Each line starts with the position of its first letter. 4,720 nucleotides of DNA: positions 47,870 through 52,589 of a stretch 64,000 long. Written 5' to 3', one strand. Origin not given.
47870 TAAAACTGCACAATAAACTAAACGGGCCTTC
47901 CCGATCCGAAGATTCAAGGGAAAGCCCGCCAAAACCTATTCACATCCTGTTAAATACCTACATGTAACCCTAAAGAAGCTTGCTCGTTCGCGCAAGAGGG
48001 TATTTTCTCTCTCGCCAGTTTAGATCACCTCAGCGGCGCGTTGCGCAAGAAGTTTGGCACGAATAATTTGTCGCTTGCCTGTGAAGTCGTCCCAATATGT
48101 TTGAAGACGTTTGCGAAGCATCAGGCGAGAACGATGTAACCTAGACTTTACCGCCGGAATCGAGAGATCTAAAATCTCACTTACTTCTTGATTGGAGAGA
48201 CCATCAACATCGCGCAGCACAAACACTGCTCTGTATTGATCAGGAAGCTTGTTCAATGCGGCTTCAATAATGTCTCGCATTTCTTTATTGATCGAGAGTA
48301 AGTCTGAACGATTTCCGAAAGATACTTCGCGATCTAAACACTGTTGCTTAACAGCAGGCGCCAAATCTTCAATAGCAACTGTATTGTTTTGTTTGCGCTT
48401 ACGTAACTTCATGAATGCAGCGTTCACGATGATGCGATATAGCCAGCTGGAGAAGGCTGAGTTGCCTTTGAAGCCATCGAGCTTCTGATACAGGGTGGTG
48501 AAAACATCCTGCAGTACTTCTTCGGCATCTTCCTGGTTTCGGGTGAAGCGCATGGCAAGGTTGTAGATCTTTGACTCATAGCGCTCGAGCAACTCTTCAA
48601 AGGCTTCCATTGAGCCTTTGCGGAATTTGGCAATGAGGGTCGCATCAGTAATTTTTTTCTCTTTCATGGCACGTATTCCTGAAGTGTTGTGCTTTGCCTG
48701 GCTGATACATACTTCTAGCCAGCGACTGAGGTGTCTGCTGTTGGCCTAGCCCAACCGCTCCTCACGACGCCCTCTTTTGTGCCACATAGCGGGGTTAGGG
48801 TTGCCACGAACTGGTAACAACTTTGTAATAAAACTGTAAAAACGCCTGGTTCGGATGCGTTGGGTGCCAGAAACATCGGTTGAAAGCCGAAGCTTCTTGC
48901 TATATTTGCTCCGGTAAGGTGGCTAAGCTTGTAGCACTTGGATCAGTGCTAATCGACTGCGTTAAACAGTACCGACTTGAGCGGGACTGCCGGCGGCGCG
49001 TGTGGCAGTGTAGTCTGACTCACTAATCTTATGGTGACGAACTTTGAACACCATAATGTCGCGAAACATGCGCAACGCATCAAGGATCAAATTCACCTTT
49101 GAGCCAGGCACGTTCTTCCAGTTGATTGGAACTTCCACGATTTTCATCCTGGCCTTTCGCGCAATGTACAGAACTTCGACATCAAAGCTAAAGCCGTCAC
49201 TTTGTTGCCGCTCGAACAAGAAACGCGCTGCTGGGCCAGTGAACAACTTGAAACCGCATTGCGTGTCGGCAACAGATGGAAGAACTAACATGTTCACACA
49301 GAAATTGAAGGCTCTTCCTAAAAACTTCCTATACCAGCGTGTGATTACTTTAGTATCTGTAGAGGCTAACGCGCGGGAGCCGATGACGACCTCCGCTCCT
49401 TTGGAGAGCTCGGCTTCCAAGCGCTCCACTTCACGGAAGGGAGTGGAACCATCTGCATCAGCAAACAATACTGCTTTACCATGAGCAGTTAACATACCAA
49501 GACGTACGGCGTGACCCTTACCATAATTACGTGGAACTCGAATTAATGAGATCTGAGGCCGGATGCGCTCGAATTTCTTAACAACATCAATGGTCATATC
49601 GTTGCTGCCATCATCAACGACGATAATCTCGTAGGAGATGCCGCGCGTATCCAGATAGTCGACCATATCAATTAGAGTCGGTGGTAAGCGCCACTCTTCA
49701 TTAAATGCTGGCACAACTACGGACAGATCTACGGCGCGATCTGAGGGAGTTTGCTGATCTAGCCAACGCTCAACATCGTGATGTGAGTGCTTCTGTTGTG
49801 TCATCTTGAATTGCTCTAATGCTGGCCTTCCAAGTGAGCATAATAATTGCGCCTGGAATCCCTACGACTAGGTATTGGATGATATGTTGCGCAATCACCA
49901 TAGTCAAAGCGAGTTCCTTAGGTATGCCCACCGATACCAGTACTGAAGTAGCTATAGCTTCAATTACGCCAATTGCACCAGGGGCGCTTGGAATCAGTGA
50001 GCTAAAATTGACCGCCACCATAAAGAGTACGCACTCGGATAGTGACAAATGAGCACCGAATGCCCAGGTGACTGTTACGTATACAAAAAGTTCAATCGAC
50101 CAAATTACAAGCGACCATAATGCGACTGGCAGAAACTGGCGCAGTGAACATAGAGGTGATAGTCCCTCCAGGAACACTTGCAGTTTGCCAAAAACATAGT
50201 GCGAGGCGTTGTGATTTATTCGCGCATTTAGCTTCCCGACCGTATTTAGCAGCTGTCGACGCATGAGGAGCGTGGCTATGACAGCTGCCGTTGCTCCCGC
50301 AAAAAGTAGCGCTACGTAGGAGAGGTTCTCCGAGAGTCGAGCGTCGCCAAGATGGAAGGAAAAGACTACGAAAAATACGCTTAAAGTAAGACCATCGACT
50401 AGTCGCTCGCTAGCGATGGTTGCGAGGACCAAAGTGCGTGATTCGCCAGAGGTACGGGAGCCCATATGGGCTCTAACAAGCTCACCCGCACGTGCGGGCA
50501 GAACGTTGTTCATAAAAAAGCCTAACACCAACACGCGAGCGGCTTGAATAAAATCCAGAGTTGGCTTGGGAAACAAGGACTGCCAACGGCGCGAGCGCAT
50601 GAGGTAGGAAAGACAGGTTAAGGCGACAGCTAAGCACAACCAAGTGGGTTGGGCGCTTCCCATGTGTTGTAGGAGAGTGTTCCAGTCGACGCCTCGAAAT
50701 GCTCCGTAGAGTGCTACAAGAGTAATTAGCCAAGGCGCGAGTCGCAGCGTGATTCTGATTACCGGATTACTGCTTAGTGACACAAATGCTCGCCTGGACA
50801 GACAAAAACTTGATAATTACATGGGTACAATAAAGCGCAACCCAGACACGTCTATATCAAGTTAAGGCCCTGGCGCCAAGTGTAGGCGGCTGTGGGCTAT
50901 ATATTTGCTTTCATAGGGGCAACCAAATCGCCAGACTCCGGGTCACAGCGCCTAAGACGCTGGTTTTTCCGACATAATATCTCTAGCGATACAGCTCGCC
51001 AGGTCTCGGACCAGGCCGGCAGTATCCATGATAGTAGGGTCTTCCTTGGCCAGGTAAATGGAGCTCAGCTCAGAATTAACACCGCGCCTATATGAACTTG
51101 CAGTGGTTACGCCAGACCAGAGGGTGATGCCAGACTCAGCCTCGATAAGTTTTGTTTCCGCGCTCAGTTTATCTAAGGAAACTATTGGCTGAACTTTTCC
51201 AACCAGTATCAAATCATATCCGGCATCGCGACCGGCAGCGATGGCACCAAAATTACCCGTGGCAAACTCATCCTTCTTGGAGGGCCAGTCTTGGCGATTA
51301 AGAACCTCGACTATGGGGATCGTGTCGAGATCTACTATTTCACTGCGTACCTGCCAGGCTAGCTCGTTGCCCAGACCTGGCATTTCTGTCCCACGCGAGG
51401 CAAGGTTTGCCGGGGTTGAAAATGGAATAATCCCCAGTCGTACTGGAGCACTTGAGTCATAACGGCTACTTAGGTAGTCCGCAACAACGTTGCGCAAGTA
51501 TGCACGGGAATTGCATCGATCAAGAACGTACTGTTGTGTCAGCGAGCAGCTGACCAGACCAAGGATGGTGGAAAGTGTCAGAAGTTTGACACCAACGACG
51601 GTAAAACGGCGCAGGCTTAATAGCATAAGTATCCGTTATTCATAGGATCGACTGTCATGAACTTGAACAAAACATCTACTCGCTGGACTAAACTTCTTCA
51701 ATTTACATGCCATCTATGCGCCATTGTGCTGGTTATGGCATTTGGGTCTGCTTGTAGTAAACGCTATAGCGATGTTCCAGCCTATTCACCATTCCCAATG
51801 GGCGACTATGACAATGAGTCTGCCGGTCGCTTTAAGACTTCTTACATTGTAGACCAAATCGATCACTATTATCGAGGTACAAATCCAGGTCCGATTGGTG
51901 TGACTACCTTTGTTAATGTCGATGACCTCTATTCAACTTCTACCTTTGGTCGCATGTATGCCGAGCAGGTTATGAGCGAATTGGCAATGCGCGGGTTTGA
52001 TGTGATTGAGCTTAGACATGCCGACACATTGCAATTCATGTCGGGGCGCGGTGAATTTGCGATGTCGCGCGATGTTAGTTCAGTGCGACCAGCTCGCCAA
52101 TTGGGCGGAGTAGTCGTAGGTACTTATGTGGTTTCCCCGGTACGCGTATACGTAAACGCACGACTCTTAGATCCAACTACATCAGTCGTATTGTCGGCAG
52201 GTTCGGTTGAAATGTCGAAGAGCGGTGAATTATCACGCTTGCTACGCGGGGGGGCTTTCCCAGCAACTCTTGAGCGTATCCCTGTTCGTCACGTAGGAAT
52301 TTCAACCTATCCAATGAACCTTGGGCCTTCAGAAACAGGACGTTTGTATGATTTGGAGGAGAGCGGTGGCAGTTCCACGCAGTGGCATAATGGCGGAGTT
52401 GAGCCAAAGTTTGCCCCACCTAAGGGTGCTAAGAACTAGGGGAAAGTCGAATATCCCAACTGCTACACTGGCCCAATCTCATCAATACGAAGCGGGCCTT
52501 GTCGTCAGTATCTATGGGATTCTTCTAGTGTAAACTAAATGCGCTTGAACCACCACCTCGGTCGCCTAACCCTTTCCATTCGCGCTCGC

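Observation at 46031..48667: Regulatory knot: Glu-for-Asp pseudo-receiver, REC-HisKA protein lacking an ATPase domain, and an ECF sigma factor with no anti-sigma gene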

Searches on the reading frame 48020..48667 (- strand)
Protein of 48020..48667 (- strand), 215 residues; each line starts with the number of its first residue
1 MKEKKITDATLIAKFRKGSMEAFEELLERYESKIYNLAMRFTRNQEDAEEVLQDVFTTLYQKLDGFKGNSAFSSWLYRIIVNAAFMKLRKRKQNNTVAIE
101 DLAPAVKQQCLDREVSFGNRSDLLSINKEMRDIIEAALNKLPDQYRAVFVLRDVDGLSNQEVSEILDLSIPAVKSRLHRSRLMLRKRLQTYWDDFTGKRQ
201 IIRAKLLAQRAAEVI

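Call 3: search_protein_families(library=pfam, proteins=[window:48020-48667:-], max_evalue=0.1)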
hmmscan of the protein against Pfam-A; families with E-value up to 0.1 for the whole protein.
window:48020-48667:- (215 aa): 8 families
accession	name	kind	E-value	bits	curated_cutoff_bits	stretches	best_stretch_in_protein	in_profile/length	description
PF08281.18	Sigma70_r4_2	-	1.9e-18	66.3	25.7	1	132-184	2-54/54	Sigma-70, region 4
PF04542.20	Sigma70_r2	-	3.6e-17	62.3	24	1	26-92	1-69/71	Sigma-70 region 2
PF04545.22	Sigma70_r4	-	1.2e-09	38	24.1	1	137-186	1-50/50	Sigma-70, region 4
PF07638.17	Sigma70_ECF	-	5.6e-07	30.1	21.1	1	10-188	6-183/185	ECF sigma factor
PF12645.13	HTH_16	-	2.4e-05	24.8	22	1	11-66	3-64/65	Helix-turn-helix domain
PF20652.3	Sec8_C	-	0.00037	20.4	25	1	41-174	79-216/260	Exocyst complex component Sec8 C-terminal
PF13412.12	HTH_24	-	0.0089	16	21.9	1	155-177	16-38/48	Winged helix-turn-helix DNA-binding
PF00196.25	GerE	-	0.03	14.4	23.5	1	154-183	15-42/57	Bacterial regulatory proteins, luxR family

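Call 4: search_protein_families(library=ncbifam, proteins=[window:48020-48667:-], max_evalue=0.1)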
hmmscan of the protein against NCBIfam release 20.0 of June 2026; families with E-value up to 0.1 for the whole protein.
window:48020-48667:- (215 aa): 110 families (the best 25 are shown)
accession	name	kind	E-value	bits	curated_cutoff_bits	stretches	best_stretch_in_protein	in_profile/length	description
NF008888.0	PRK11922.1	equivalog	7.1e-48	163.2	204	1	3-190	12-198/231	RNA polymerase sigma factor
NF007223.0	PRK09641.1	equivalog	4.7e-41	140.7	209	1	9-189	6-185/187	RNA polymerase sigma factor SigW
NF007225.0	PRK09643.1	equivalog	1.2e-39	136.1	190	1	4-198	10-192/204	RNA polymerase sigma factor SigM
TIGR02948.1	SigW_bacill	equivalog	4.8e-38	131.1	243.1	1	9-189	6-185/187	RNA polymerase sigma factor SigW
NF009166.1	PRK12513.1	equivalog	2.6e-35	121.9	206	1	3-191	4-189/193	RNA polymerase sigma factor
TIGR02939.1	RpoE_Sigma70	equivalog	5.3e-34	117.9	236.15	1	4-189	3-187/190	RNA polymerase sigma factor RpoE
NF004113.0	PRK05602.1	equivalog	1.3e-33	116.4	208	1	3-190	27-203/211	RNA polymerase sigma factor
TIGR02937.1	sigma70-ECF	superfamily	1.7e-33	115.6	42.9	1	21-188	1-165/165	sigma-70 family RNA polymerase sigma factor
TIGR02985.1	Sig70_bacteroi1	subfamily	3e-33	115.3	126.4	1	21-188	1-162/162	RNA polymerase sigma-70 factor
NF009171.0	PRK12518.1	equivalog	3.6e-33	115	208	1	4-190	10-186/191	RNA polymerase sigma factor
NF007229.0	PRK09647.1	equivalog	8.4e-30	103.7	265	1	6-194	29-208/220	RNA polymerase sigma factor SigE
TIGR02950.1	SigM_subfam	subfamily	4e-29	101.5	147.95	1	23-188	2-158/159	RNA polymerase sigma factor, SigM family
NF058625.1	sigma_PG0214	equivalog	1.1e-28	100.1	130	1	20-190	3-163/170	GFO_1088 family ECF-type sigma factor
TIGR02954.1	Sig70_famx3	hypoth_equivalog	7.2e-28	97.4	188.5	1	7-189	2-168/170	RNA polymerase sigma-70 factor, TIGR02954 family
TIGR02947.1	SigH_actino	hypoth_equivalog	7.5e-28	97.5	251.55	1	23-191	13-182/193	RNA polymerase sigma-70 factor, TIGR02947 family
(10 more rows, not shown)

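Call 54: find_homologous_proteins(query=window:48020-48667:-, max_evalue=1e-10)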
Query window:48020-48667:- (215 aa): 3553 proteins with E <= 1e-10 among 3904 candidates; the best 120 are listed.
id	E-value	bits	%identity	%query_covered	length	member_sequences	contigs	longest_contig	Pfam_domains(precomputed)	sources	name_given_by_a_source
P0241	5.5e-132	455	100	100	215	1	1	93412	PF07638.18,PF04545.23,PF04542.21,PF12645.14,PF08281.19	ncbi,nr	ncbi:MAG: sigma-70 family RNA polymerase sigma factor [Oligoflexia bacterium]|nr:sigma-70 family RNA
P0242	1.2e-125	435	94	100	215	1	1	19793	PF07638.18,PF04545.23,PF04542.21,PF12645.14,PF08281.19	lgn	-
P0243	6.0e-113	393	85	99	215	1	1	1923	PF07638.18,PF04545.23,PF04542.21,PF08281.19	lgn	-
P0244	6.3e-113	393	85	99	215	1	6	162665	PF07638.18,PF04545.23,PF04542.21,PF08281.19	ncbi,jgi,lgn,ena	jgi:RNA polymerase sigma-70 factor (ECF subfamily)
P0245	4.4e-112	390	84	99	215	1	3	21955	PF07638.18,PF04545.23,PF04542.21,PF08281.19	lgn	-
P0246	2.2e-110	385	82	100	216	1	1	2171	PF07638.18,PF04545.23,PF04542.21,PF08281.19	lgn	-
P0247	8.0e-109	380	81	99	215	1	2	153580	PF07638.18,PF04545.23,PF04542.21,PF08281.19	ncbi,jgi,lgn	jgi:RNA polymerase sigma-70 factor (ECF subfamily)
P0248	4.4e-105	368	78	99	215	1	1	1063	PF07638.18,PF04545.23,PF04542.21,PF08281.19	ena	-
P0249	4.3e-103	361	78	95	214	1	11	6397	PF07638.18,PF04545.23,PF04542.21,PF08281.19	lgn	-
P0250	1.1e-102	360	76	98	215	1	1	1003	PF07638.18,PF04545.23,PF04542.21,PF08281.19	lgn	-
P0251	3.4e-102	358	75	99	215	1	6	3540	PF07638.18,PF04545.23,PF04542.21,PF08281.19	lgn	-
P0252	6.7e-102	357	75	99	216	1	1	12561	PF07638.18,PF04545.23,PF04542.21,PF08281.19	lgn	-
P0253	1.8e-101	356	73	100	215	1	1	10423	PF07638.18,PF04545.23,PF04542.21,PF08281.19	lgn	-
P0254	1.6e-100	353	77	95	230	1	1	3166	PF07638.18,PF04545.23,PF04542.21,PF08281.19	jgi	jgi:RNA polymerase sigma-70 factor (ECF subfamily)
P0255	5.3e-100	351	75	95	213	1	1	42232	PF07638.18,PF04545.23,PF04542.21,PF08281.19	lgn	-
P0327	5.6e-90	318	69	93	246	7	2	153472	PF07638.18,PF04545.23,PF04542.21,PF08281.19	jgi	-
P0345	3.9e-89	316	67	94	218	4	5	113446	PF07638.18,PF04545.23,PF04542.21,PF12645.14,PF08281.19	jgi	jgi:RNA polymerase sigma-70 factor (ECF subfamily)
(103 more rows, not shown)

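Call 55: find_encoding_contigs(protein=P0244, flank=6000, max_places=1)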
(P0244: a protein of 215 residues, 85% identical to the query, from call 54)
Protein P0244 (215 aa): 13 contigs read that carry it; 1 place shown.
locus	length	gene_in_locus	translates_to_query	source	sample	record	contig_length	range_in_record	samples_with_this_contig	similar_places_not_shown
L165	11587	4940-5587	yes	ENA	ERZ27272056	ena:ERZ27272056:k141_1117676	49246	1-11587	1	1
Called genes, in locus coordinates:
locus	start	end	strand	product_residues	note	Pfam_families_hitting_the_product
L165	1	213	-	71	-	?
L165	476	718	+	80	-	-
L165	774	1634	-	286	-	PF00669:Flagellin_N, PF00700:Flagellin_C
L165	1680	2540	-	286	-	PF00669:Flagellin_N, PF00700:Flagellin_C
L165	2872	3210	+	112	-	-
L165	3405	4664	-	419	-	PF00108:Thiolase_N, PF02803:Thiolase_C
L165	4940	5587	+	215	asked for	PF07638:Sigma70_ECF (weak), PF04542:Sigma70_r2, PF08281:Sigma70_r4_2, PF04545:Sigma70_r4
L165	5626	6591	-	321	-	PF00072:Response_reg (faint)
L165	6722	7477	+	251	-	PF00072:Response_reg, PF00512:HisKA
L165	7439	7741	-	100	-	-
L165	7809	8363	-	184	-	PF13371:TPR_9 (faint), PF14559:TPR_19 (faint), PF00515:TPR_1 (weak), PF07719:TPR_2 (faint), PF07721:TPR_4 (faint), PF13181:TPR_8 (faint), PF13424:TPR_12 (weak), PF13432:TPR_16, +4 more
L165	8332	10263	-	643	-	PF00771:FHIPEP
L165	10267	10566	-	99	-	-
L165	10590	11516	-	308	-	-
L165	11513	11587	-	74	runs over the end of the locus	-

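Call 56: find_encoding_contigs(protein=P0327, flank=6000, max_places=1)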
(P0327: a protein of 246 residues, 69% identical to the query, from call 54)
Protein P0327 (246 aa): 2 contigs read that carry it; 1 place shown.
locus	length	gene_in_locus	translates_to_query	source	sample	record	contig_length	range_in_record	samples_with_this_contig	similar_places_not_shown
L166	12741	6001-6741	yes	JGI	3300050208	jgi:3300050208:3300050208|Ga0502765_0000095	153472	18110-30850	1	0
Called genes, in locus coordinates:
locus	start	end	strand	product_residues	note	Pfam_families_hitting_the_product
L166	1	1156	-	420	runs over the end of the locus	PF25971:CzcB_N, PF25973:BSH_CzcB, PF25954:Beta-barrel_RND_2, PF25975:CzcB_C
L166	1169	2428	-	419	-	PF02321:OEP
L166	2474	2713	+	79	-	-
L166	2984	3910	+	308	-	PF00561:Abhydrolase_1, PF12146:Hydrolase_4, PF12697:Abhydrolase_6 (weak)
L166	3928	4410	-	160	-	-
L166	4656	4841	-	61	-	-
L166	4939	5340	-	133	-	PF00072:Response_reg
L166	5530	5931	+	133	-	PF02261:Asp_decarbox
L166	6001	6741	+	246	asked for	PF07638:Sigma70_ECF (faint), PF04542:Sigma70_r2, PF08281:Sigma70_r4_2, PF04545:Sigma70_r4 (weak)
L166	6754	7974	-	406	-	PF00083:Sugar_tr, PF07690:MFS_1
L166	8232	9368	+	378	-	PF13173:AAA_14, PF13635:DUF4143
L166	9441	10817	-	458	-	PF01145:Band_7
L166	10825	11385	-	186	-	-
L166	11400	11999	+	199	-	PF01451:LMWPc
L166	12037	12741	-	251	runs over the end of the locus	-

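Call 57: find_encoding_contigs(protein=P0345, flank=6000, max_places=1)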
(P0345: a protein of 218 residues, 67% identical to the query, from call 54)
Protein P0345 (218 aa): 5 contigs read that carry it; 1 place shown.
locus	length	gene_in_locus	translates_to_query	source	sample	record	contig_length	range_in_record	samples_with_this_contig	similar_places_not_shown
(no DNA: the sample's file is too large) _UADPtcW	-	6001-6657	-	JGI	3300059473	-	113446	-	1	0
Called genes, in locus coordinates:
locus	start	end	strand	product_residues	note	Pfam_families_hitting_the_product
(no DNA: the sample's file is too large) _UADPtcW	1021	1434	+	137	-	-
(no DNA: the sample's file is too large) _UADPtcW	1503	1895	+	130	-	PF02261:Asp_decarbox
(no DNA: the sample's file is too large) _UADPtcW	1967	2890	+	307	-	PF02653:BPD_transp_2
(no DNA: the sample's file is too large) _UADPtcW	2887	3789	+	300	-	PF02653:BPD_transp_2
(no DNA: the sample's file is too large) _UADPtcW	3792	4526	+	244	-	PF00005:ABC_tran, PF02463:SMC_N (faint), PF13304:AAA_21 (faint)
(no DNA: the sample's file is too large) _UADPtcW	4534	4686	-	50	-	-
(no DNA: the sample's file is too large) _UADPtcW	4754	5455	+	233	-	PF02678:Pirin, PF07883:Cupin_2 (faint), PF17954:Pirin_C_2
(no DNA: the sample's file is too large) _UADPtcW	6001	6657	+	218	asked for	PF07638:Sigma70_ECF (weak), PF12645:HTH_16 (weak), PF04542:Sigma70_r2, PF04545:Sigma70_r4, PF08281:Sigma70_r4_2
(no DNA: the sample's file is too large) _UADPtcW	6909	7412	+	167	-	-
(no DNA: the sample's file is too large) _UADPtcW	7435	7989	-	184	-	PF03449:GreA_GreB_N, PF01272:GreA_GreB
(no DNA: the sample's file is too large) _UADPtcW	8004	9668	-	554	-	PF00501:AMP-binding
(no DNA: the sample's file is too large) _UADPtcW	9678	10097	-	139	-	PF02310:B12-binding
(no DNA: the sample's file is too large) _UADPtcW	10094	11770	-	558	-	PF01642:MM_CoA_mutase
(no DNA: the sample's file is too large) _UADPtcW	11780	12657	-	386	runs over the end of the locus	PF02771:Acyl-CoA_dh_N, PF02770:Acyl-CoA_dh_M, PF00441:Acyl-CoA_dh_1, PF08028:Acyl-CoA_dh_2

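Call 103: search_protein_families(library=padloc, proteins=[window:48020-48667:-], max_evalue=0.01)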
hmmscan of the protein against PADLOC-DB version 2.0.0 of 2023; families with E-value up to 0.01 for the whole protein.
window:48020-48667:- (215 aa): 0 families

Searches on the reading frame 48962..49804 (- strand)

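Call 3: search_protein_families(library=pfam, proteins=[window:48962-49804:-], max_evalue=0.1)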
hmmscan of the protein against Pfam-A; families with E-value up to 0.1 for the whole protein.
window:48962-49804:- (280 aa): 4 families
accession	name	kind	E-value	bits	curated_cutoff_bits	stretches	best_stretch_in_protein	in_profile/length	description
PF00535.33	Glycos_transf_2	-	3.5e-24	86.1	23.3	1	28-161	1-132/168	Glycosyl transferase family 2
PF10111.15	Glyco_tranf_2_2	-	1e-07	32.2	27.3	1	28-119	1-92/276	Glycosyltransferase like family 2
PF13641.12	Glyco_tranf_2_3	-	3.1e-05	24.6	27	1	27-119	3-97/230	Glycosyltransferase like family 2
PF13704.12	Glyco_tranf_2_4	-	0.015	16.2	27.5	1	46-118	9-81/98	Glycosyl transferase family 2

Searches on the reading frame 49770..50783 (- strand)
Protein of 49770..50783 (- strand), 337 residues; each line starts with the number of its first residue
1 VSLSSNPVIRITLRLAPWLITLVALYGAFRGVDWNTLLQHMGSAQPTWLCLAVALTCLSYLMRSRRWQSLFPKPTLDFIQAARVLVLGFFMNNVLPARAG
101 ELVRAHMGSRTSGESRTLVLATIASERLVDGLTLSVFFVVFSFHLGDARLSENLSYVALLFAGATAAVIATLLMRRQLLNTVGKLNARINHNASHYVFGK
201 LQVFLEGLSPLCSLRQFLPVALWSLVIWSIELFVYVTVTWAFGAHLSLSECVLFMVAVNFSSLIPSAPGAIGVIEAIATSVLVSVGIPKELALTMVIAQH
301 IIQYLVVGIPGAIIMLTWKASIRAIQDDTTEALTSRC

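Call 3: search_protein_families(library=pfam, proteins=[window:49770-50783:-], max_evalue=0.1)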
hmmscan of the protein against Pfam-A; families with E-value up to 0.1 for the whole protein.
window:49770-50783:- (337 aa): 1 family
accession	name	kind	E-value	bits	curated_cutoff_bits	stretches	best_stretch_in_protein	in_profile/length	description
PF03706.18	LPG_synthase_TM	-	1.1e-46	160.2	33.4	1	19-311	6-302/302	Lysylphosphatidylglycerol synthase TM region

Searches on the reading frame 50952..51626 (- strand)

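Call 3: search_protein_families(library=pfam, proteins=[window:50952-51626:-], max_evalue=0.1)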
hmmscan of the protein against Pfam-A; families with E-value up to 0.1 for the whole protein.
window:50952-51626:- (224 aa): 1 family
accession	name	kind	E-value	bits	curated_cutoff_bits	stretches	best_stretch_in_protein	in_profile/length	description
PF05643.16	GNA1162-like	-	0.018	15.1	25.9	1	148-184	100-136/185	Putative lipoprotein GNA1162-like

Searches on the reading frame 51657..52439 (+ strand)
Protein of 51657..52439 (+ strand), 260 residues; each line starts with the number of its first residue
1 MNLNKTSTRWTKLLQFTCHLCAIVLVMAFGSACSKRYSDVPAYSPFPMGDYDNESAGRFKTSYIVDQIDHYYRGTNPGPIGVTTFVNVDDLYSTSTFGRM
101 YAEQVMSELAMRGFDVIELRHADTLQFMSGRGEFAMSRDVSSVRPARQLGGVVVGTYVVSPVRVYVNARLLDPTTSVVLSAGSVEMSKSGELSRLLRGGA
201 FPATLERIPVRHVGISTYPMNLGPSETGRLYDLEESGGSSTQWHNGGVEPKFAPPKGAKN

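Call 3: search_protein_families(library=pfam, proteins=[window:51657-52439:+], max_evalue=0.1)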
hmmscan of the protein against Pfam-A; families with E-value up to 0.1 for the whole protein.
window:51657-52439:+ (260 aa): 1 family
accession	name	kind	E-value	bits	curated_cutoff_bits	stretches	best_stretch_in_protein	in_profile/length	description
PF17680.6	FlgO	-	4.6e-31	107.8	22.6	1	70-186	13-125/130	FlgO protein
